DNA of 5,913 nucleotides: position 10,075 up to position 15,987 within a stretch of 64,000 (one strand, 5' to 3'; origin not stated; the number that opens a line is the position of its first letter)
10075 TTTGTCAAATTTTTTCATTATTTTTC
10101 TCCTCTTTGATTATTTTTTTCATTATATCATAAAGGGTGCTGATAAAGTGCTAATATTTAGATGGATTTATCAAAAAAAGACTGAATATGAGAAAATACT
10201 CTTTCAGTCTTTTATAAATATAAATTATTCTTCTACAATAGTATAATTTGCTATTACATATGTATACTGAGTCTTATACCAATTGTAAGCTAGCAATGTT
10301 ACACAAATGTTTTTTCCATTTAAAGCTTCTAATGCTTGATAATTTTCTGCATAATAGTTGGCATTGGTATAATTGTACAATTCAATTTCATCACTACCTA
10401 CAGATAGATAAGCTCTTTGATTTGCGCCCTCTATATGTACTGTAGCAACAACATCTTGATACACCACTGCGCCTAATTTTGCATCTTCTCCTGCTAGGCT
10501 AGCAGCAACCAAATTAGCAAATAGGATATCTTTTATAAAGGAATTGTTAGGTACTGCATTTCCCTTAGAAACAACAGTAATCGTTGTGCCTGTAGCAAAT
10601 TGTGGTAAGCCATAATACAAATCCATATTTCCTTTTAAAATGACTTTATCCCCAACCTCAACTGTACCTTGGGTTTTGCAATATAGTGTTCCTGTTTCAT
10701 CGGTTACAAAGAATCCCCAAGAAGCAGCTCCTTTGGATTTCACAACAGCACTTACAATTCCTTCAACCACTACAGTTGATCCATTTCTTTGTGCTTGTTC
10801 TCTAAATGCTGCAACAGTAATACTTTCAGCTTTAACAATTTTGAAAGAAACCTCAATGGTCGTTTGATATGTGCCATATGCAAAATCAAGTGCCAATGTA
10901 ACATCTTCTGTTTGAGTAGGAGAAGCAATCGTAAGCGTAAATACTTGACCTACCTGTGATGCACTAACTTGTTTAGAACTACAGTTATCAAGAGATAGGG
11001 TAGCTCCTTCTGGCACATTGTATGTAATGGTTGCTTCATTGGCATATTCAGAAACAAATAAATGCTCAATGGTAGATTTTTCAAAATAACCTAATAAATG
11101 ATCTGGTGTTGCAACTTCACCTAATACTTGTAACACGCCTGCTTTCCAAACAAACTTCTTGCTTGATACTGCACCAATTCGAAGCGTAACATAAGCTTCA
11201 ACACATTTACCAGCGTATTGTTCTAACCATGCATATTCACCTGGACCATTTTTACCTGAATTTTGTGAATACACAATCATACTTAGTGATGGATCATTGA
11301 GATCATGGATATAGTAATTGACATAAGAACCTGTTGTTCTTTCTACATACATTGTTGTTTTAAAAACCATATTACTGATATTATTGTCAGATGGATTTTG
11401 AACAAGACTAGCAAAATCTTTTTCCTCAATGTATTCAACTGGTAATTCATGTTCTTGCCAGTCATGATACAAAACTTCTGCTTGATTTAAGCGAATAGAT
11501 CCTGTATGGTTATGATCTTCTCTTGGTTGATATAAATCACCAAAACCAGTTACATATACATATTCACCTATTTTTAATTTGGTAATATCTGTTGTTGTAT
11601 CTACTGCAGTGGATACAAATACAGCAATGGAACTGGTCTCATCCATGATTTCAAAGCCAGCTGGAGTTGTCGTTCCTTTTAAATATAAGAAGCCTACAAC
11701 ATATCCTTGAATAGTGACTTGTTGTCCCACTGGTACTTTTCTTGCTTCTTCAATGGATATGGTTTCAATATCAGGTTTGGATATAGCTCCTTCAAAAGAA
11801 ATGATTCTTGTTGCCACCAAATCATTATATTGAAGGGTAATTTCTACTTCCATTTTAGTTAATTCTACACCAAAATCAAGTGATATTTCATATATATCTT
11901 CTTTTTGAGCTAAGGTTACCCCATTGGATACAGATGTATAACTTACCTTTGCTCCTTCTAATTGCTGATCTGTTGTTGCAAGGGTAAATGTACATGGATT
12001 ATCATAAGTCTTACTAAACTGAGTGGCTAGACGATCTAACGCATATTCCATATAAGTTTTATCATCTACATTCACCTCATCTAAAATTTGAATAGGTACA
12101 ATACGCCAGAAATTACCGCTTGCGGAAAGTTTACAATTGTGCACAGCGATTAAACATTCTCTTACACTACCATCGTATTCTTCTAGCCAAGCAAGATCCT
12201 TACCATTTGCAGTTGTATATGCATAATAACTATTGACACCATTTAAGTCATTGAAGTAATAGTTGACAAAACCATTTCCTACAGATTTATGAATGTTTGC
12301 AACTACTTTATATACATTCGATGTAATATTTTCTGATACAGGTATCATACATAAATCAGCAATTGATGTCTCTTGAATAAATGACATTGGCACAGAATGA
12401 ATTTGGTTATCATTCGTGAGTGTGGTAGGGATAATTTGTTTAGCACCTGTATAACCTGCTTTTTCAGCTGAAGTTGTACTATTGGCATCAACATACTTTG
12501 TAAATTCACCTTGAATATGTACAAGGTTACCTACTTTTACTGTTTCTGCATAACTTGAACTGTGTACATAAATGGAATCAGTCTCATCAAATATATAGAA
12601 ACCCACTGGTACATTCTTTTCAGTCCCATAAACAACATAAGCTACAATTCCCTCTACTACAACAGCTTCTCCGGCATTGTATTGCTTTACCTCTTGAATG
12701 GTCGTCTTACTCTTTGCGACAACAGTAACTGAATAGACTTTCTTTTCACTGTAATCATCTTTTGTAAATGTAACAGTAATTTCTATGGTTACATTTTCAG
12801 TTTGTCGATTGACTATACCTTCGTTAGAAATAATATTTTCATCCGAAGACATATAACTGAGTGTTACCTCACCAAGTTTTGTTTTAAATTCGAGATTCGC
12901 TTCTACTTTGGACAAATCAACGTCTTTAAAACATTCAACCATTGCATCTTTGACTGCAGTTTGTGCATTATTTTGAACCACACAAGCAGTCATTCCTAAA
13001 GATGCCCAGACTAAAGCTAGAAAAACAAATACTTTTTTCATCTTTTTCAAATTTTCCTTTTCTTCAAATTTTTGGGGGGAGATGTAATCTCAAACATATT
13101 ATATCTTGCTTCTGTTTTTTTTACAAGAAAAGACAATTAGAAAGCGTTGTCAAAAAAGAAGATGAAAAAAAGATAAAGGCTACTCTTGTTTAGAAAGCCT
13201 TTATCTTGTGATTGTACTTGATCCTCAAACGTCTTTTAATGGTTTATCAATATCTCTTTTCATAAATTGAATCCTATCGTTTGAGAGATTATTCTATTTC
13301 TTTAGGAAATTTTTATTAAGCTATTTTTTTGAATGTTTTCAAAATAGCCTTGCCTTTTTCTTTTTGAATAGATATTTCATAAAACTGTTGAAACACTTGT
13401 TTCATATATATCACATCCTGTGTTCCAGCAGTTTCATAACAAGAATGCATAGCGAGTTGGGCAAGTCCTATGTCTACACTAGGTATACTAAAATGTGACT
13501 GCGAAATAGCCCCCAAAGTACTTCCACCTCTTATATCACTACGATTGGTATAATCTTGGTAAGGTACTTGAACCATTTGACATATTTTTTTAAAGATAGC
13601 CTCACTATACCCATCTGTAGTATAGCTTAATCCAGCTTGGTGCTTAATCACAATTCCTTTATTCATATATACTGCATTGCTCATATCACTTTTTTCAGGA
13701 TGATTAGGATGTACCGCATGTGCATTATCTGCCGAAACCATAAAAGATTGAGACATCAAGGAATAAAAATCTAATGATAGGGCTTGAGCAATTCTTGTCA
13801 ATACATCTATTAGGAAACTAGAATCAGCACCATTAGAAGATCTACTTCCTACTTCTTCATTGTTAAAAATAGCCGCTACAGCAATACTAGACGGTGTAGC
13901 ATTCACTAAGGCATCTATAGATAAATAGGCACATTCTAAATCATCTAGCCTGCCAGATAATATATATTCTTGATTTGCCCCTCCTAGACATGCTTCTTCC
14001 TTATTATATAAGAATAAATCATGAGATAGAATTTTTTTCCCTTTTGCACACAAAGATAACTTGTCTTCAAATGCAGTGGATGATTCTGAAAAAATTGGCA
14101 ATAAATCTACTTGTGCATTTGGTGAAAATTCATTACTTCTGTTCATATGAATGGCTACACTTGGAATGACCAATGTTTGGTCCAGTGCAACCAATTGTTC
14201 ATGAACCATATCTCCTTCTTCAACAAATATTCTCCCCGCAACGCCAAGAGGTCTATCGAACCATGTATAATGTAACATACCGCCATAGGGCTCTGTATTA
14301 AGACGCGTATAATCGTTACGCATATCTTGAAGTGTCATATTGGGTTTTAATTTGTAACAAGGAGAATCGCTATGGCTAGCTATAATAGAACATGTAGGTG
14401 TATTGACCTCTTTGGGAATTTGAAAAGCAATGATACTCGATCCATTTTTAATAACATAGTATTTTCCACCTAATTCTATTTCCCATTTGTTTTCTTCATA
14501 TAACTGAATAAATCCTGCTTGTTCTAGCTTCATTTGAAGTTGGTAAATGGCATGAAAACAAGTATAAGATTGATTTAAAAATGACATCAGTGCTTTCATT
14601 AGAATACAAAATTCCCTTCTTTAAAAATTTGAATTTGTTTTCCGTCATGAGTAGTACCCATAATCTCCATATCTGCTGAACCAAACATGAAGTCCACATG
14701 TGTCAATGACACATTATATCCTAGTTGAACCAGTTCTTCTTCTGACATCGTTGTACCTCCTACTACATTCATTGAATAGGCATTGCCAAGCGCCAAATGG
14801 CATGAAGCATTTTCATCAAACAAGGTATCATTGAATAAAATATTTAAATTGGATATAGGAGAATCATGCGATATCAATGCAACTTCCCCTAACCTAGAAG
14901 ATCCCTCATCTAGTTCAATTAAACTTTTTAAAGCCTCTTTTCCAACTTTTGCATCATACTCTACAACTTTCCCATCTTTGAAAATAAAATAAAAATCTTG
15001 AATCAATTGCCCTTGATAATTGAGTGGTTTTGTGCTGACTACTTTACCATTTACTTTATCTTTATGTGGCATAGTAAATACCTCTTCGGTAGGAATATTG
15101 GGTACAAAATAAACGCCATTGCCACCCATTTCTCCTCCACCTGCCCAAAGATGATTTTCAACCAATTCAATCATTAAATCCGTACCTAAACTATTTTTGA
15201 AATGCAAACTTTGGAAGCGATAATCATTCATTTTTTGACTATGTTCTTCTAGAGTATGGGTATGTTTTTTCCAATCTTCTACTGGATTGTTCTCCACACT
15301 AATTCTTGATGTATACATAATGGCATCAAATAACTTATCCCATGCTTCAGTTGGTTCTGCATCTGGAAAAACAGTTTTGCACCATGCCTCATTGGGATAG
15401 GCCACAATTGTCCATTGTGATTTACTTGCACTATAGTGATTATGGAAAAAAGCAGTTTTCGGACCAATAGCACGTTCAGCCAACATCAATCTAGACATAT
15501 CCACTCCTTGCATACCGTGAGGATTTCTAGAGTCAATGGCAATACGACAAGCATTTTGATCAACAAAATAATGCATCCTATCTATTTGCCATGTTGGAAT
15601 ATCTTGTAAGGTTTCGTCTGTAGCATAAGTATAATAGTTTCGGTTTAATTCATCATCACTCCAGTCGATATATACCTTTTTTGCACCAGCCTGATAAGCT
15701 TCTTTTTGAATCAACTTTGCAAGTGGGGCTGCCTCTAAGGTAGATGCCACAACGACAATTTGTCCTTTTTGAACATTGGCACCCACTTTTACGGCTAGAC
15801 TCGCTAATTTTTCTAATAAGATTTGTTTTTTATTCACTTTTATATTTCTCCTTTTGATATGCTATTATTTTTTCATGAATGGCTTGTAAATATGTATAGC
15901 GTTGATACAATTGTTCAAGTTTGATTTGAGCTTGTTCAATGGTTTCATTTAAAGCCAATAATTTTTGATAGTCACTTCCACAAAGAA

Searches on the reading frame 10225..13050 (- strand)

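Call 7: search_protein_families(library=ncbifam, proteins=[window:10225-13050:-], max_evalue=0.01)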
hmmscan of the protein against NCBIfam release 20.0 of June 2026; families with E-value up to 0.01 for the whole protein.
window:10225-13050:- (941 aa): 1 family
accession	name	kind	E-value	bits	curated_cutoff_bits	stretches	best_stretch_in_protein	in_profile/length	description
NF033681.1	ExeM_NucH_DNase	subfamily_domain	0.00054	18.9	300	0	764-837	3-87/546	ExeM/NucH family extracellular endonuclease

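Call 24: search_protein_families(library=pfam, proteins=[window:10225-13050:-], max_evalue=0.001)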
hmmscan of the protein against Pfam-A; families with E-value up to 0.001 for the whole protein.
window:10225-13050:- (941 aa): 1 family
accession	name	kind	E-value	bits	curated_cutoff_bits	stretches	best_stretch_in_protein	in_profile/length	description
PF20578.4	aBig_2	-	6.1e-08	32.8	27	1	45-112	17-88/89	Atrophied bacterial Ig domain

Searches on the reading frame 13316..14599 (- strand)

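Call 7: search_protein_families(library=ncbifam, proteins=[window:13316-14599:-], max_evalue=0.01)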
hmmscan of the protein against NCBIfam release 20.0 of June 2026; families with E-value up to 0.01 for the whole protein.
window:13316-14599:- (427 aa): 2 families
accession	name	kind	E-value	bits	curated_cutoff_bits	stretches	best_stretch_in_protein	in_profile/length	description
NF002759.0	PRK02813.1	equivalog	1.9e-140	468.6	356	1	2-408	10-428/430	M18 family aminopeptidase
NF002600.0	PRK02256.1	equivalog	3.3e-44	151.2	529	2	213-408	255-461/463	aminopeptidase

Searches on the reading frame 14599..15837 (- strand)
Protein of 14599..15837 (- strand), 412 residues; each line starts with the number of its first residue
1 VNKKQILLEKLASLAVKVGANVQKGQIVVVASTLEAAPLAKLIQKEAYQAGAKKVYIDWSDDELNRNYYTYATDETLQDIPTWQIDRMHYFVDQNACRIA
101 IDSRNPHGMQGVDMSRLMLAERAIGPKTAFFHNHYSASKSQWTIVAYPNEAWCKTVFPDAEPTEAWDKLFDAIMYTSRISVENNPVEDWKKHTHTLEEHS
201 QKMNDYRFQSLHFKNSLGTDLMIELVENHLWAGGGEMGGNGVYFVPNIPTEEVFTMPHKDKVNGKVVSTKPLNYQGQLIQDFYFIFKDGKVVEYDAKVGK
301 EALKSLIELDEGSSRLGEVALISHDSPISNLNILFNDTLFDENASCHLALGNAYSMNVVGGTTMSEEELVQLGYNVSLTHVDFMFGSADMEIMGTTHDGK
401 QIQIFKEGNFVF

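Call 7: search_protein_families(library=ncbifam, proteins=[window:14599-15837:-], max_evalue=0.01)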
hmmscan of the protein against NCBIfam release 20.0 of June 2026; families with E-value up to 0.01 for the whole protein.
window:14599-15837:- (412 aa): 0 families

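Call 24: search_protein_families(library=pfam, proteins=[window:14599-15837:-], max_evalue=0.001)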
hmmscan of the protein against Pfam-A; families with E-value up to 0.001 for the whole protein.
window:14599-15837:- (412 aa): 1 family
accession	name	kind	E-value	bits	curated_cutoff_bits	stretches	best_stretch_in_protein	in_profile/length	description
PF02073.20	Peptidase_M29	-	1.9e-158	528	27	1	7-410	4-406/406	Thermophilic metalloprotease (M29)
